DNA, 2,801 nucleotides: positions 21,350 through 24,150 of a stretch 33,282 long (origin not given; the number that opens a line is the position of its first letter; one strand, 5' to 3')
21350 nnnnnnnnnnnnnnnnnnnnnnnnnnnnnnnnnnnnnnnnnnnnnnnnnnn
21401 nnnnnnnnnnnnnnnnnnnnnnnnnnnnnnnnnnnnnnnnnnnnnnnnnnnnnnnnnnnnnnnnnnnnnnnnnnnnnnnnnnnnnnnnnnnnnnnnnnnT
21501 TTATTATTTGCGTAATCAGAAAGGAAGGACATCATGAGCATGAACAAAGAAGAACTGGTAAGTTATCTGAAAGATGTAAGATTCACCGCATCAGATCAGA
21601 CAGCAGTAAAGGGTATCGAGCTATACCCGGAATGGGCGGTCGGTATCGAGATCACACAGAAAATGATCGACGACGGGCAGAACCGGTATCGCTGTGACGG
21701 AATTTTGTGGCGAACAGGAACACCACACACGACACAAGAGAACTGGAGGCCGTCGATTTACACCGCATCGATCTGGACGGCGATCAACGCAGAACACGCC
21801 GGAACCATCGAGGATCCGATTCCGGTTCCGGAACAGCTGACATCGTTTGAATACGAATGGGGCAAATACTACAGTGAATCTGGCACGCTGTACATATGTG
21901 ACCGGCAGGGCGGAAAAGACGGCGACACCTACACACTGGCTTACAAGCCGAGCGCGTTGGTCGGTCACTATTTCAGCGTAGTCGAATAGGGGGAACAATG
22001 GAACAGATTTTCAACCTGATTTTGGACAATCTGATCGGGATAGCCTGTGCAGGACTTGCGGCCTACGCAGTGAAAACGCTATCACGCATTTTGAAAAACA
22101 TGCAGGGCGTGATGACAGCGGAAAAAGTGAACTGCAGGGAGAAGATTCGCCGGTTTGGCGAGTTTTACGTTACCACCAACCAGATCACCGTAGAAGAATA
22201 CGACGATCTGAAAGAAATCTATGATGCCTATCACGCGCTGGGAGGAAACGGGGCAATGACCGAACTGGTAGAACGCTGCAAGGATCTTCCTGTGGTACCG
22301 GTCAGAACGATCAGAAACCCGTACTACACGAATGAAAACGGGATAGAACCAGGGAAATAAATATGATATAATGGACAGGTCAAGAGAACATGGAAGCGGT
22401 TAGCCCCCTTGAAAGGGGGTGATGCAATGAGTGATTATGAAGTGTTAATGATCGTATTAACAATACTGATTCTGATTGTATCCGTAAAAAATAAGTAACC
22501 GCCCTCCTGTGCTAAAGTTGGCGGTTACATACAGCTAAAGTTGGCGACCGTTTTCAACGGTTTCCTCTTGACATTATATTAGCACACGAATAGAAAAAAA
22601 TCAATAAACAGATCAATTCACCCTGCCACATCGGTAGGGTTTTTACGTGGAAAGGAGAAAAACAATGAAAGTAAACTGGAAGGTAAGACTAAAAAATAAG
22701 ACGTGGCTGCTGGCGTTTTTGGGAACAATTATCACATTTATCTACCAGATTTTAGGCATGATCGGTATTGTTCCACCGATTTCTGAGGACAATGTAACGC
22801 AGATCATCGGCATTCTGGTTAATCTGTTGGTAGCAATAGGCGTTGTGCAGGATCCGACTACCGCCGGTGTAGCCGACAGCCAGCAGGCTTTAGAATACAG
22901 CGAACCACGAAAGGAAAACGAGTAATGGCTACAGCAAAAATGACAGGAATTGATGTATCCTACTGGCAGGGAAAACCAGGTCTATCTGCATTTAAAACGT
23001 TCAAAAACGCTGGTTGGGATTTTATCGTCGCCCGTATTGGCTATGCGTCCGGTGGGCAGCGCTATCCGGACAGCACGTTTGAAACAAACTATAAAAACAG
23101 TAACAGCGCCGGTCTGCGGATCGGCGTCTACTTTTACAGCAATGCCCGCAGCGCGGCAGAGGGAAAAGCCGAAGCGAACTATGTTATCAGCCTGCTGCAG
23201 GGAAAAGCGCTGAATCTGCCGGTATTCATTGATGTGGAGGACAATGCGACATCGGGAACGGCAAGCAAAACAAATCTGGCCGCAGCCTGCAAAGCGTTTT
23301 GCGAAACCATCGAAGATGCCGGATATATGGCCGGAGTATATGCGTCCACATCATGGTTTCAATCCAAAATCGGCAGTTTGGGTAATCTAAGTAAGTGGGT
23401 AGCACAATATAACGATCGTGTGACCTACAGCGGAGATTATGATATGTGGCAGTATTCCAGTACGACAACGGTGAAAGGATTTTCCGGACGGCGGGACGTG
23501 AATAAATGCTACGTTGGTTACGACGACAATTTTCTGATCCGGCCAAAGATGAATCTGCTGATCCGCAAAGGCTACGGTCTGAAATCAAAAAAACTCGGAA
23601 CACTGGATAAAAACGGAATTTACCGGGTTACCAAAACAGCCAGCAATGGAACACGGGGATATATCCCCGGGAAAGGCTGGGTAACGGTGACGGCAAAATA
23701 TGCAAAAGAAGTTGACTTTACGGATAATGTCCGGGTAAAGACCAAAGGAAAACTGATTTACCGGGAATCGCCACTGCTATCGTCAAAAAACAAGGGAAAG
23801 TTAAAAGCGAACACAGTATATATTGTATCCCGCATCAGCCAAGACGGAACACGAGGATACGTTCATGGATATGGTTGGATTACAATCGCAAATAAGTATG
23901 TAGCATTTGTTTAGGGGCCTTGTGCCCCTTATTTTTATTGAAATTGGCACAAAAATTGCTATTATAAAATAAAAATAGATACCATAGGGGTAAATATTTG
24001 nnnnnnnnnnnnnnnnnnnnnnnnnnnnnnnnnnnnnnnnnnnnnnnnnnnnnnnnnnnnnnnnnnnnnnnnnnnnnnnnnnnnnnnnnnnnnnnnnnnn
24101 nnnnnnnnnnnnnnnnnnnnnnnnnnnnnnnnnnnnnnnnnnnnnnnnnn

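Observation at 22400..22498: Hol-Tox-like 23-aa hydrophobic peptide whose RBS is sequestered in a hairpin, encoded just upstream of the canonical holin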

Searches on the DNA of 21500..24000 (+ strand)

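Call 8: search_rna_families(source=window, start=22300, end=22700, threshold=evalue, max_evalue=10)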
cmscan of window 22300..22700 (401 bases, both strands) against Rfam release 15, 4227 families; matches with E-value up to 10: 12.
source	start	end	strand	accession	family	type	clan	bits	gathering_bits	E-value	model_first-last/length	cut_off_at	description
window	22380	22596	+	RF01412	BsrG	Gene; sRNA;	-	34.1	55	1.3e-06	1-259/259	no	BsrG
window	22357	22497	+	RF01492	rli28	Gene; sRNA;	-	25.8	45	0.25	1-186/186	no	Listeria sRNA rli28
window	22480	22579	-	RF00242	ctRNA_pT181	Gene; antisense;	-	21.5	56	2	1-94/94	no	ctRNA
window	22444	22500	+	RF01279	snoR53Y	Gene; snRNA; snoRNA; CD-box;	CL00080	18.6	43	0.85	1-76/76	no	Small nucleolar RNA snoR53Y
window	22622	22667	+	RF02980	freshwater-2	Cis-reg;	-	18.6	49.9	1.5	1-84/84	no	freshwater-2 RNA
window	22413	22475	+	RF00145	snoZ105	Gene; snRNA; snoRNA; CD-box;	-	18.5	45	1.3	1-72/72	no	Small nucleolar RNA Z105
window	22495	22575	+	RF00582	SCARNA14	Gene; snRNA; snoRNA; scaRNA;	-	16.7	40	2.8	1-136/136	no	Small Cajal body specific RNA 14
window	22607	22668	-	RF03943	mir-1824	Gene; miRNA;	-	14.9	90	3.3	1-63/63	no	mir-1824 microRNA precursor family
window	22413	22474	+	RF00588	SNORD41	Gene; snRNA; snoRNA; CD-box;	CL00058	14.8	41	5.4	1-70/70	no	Small nucleolar RNA SNORD41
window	22553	22618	-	RF04329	snoMe18S-C1367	Gene; snRNA; snoRNA; CD-box;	-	14.1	101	6.5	1-110/110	no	Drosophila C/D box small nucleolar RNA snoMe18S-C1367 family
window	22415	22470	+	RF01150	sR11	Gene; snRNA; snoRNA; CD-box;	-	12.4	39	8.3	1-57/57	no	Small nucleolar RNA sR11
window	22440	22528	+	RF01822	RsaJ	Gene; sRNA;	-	11.6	100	2.4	1-287/287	no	RNA Staph. aureus A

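Call 10: search_rna_families(source=window, start=22340, end=22660, threshold=evalue, max_evalue=0.01, show_alignments=2)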
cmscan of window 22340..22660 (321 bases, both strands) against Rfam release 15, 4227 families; matches with E-value up to 0.01: 1.
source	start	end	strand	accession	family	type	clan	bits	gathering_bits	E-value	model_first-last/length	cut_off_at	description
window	22380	22596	+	RF01412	BsrG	Gene; sRNA;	-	34.1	55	1.1e-06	1-259/259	no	BsrG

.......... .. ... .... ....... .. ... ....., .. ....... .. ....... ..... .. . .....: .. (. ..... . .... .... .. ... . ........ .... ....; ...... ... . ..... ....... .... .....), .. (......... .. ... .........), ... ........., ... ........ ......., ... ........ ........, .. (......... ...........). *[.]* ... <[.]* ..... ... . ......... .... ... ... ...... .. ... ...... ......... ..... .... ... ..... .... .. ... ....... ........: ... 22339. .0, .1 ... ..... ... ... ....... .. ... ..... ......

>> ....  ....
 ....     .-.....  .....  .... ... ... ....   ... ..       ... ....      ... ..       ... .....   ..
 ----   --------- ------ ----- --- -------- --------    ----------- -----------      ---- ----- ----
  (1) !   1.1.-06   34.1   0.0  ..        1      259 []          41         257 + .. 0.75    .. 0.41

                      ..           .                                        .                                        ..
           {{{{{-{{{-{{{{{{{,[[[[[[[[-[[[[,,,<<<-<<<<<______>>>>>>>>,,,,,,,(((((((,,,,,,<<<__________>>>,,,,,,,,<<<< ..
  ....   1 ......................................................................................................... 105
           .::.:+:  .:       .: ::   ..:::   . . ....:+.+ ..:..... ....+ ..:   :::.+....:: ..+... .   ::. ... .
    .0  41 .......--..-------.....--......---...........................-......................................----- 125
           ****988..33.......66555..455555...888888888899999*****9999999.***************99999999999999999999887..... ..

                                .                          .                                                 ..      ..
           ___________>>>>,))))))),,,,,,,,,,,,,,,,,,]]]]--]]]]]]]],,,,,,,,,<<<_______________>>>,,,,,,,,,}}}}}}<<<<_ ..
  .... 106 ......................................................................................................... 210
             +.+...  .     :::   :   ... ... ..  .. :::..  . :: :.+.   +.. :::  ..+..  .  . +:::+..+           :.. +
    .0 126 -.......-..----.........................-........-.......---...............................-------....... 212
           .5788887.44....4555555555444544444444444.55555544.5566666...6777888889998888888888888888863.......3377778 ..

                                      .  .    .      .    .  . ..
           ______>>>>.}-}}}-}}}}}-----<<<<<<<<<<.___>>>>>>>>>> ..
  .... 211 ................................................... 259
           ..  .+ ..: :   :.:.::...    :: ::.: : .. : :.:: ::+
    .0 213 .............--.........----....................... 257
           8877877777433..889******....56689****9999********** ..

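Call 13: search_dna_similar(query=window:21500-24000:+, collection=phages, mode=near)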
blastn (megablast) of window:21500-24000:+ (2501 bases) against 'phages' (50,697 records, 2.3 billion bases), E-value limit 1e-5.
No match.

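Call 14: search_dna_similar(query=window:22340-22660:+, collection=phages, mode=distant, max_evalue=1)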
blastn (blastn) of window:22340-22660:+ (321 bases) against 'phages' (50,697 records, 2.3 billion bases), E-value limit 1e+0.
No match.

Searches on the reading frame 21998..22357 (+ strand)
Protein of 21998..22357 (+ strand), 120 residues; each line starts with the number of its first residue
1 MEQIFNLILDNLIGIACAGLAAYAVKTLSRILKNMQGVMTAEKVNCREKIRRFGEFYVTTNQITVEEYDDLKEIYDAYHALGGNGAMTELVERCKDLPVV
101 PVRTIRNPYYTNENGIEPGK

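Call 7: search_protein_families(library=pfam, proteins=[window:21998-22357:+], max_evalue=10)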
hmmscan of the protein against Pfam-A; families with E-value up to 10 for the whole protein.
window:21998-22357:+ (120 aa): 0 families

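Call 16: find_related_loci(query=window:21998-22357:+, collection=viral_contigs, flank=3000)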
Query window:21998-22357:+ (120 aa) in viral_contigs; peptide patterns used: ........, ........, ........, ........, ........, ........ (x = any residue, [..] = any of these).
11 stretches matched a pattern, but none encodes a relative of the query by tblastn (E <= 1e-3).

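Call 19: find_encoding_contigs(protein=window:21998-22357:+, flank=3000, max_places=10)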
Protein window:21998-22357:+ (120 aa): 22 contigs read that carry it; 10 places shown.
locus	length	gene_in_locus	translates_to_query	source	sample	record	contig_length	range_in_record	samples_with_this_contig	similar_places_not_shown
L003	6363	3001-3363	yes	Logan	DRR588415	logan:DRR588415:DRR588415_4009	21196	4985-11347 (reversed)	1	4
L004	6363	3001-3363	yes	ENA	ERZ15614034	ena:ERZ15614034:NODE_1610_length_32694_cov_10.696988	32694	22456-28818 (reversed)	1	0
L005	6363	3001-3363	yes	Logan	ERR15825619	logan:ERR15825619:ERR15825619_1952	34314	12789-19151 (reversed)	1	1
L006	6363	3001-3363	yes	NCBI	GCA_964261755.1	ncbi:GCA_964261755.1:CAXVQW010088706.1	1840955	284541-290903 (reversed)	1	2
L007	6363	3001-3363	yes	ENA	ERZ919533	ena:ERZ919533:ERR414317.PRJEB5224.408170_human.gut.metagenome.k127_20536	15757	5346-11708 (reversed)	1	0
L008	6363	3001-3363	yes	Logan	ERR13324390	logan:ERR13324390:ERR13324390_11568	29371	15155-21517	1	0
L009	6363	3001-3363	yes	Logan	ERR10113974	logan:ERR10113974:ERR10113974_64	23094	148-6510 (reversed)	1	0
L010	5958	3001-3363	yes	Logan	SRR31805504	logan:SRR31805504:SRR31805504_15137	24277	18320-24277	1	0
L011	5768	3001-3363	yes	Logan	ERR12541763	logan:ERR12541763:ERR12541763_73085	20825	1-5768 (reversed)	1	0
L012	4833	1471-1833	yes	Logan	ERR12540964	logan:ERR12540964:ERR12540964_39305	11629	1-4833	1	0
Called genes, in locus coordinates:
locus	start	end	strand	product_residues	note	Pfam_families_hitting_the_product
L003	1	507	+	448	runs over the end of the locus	PF19789:DUF6273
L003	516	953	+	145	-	-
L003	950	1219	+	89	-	-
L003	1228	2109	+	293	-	PF21722:Gly_rich_2 (weak)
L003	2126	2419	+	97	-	-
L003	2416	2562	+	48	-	-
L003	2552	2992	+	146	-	PF02839:CBM_5_12 (faint)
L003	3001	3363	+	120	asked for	-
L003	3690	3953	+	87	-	PF04531:Phage_holin_1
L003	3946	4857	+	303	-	PF01520:Amidase_3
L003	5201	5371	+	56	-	-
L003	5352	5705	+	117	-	-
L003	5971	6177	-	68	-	-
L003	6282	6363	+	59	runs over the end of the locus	PF01402:RHH_1 (faint)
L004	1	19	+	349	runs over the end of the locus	PF04865:Baseplate_J, PF26078:Baseplate_J_M, PF26079:Baseplate_J_C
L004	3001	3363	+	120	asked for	-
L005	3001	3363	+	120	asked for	-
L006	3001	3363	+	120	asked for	-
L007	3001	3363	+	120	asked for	-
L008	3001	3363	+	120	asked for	-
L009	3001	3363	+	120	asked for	-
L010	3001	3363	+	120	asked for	-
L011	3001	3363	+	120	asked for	-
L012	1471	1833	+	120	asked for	-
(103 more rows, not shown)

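Call 31: find_homologous_proteins(query=window:21998-22357:+)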
Query window:21998-22357:+ (120 aa): 10 proteins with E <= 0.001 among 13 candidates.
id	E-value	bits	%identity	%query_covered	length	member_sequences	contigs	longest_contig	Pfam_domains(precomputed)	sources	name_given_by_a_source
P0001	7.3e-71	253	95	100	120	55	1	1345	-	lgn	-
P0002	8.6e-56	205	76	100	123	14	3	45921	-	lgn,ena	-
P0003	1.3e-50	188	74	98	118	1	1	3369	-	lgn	-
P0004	4.0e-50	187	73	100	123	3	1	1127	-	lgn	-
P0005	1.0e-40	156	96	61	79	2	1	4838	-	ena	-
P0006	1.9e-33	133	73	69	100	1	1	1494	-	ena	-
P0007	4.9e-26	109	47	98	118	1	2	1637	-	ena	-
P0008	3.2e-24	103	45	98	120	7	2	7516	-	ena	-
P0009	4.7e-24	103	79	53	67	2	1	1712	-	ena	-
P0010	1.8e-10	59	33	85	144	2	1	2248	-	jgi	jgi:hypothetical protein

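Call 33: find_encoding_contigs(protein=P0002, flank=2500, max_places=6)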
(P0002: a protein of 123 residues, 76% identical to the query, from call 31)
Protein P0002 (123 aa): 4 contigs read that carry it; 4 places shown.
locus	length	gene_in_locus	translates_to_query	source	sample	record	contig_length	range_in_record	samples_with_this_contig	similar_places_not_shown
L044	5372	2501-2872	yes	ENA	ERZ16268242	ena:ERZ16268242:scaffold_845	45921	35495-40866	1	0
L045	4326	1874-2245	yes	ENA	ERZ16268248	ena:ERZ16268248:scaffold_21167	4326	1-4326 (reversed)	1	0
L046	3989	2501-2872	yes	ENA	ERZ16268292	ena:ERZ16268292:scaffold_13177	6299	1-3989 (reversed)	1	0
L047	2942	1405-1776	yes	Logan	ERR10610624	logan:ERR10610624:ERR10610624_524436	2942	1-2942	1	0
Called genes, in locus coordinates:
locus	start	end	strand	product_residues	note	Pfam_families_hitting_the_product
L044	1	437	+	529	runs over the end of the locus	PF19789:DUF6273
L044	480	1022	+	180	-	PF19789:DUF6273 (weak)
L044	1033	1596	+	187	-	PF19789:DUF6273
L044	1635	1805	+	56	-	-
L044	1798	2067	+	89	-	-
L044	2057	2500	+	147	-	-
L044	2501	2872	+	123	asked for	-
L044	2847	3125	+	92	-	-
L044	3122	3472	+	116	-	PF09682:Phage_holin_6_1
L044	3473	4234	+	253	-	PF01471:PG_binding_1, PF08291:Peptidase_M15_3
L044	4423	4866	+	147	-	PF13274:SocA_Panacea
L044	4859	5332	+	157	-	-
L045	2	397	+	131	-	?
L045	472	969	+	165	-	PF19789:DUF6273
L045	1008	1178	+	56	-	-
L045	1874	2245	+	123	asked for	-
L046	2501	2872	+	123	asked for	-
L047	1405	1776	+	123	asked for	-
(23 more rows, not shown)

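Call 34: find_encoding_contigs(protein=P0008, flank=2500, max_places=4)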
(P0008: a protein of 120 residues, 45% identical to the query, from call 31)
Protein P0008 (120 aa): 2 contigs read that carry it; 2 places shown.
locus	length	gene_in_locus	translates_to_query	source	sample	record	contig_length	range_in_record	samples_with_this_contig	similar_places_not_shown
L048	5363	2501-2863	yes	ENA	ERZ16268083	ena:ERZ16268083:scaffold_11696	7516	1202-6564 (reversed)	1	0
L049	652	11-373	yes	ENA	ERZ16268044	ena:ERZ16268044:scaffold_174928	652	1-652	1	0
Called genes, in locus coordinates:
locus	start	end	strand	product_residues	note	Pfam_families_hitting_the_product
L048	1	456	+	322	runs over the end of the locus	PF19789:DUF6273 (weak)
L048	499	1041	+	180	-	PF19789:DUF6273 (weak)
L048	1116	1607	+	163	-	PF19789:DUF6273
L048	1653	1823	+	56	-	-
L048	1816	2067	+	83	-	PF09693:Phage_XkdX (weak)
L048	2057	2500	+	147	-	PF02839:CBM_5_12 (weak)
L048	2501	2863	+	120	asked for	-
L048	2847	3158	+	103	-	-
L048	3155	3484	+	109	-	PF09682:Phage_holin_6_1 (weak)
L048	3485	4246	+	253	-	PF01471:PG_binding_1, PF08291:Peptidase_M15_3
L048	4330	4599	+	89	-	-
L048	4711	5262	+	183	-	-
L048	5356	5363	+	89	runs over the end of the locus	-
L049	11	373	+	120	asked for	-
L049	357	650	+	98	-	?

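Call 35: find_encoding_contigs(protein=P0003, flank=2500, max_places=4)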
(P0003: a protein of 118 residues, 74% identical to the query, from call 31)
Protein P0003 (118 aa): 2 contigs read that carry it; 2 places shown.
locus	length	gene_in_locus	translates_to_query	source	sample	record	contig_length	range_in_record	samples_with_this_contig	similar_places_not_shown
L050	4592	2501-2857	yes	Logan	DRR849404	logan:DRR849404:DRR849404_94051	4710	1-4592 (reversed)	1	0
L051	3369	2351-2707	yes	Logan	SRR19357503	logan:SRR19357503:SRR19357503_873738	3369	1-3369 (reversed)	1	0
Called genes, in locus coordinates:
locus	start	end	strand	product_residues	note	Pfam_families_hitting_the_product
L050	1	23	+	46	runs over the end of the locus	?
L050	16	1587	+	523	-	PF19789:DUF6273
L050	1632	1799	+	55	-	-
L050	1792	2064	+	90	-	PF09693:Phage_XkdX (weak)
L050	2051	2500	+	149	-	PF02839:CBM_5_12 (weak)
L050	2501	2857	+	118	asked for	-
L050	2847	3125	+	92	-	-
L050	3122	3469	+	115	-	PF09682:Phage_holin_6_1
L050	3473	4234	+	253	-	PF01471:PG_binding_1, PF08291:Peptidase_M15_3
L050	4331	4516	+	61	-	-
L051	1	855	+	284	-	?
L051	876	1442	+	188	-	-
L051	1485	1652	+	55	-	-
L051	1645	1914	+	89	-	PF09693:Phage_XkdX (weak)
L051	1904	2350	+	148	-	PF02839:CBM_5_12 (faint)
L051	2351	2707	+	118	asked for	-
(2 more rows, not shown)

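Call 37: find_encoding_contigs(protein=P0001, flank=2500, max_places=10)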
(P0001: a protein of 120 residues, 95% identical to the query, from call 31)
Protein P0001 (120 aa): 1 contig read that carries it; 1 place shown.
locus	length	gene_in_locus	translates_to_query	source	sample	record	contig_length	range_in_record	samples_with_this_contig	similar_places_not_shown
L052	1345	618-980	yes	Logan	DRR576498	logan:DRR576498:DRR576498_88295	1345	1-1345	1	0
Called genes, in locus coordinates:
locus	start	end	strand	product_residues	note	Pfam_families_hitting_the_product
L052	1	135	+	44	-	?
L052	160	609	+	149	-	-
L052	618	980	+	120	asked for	-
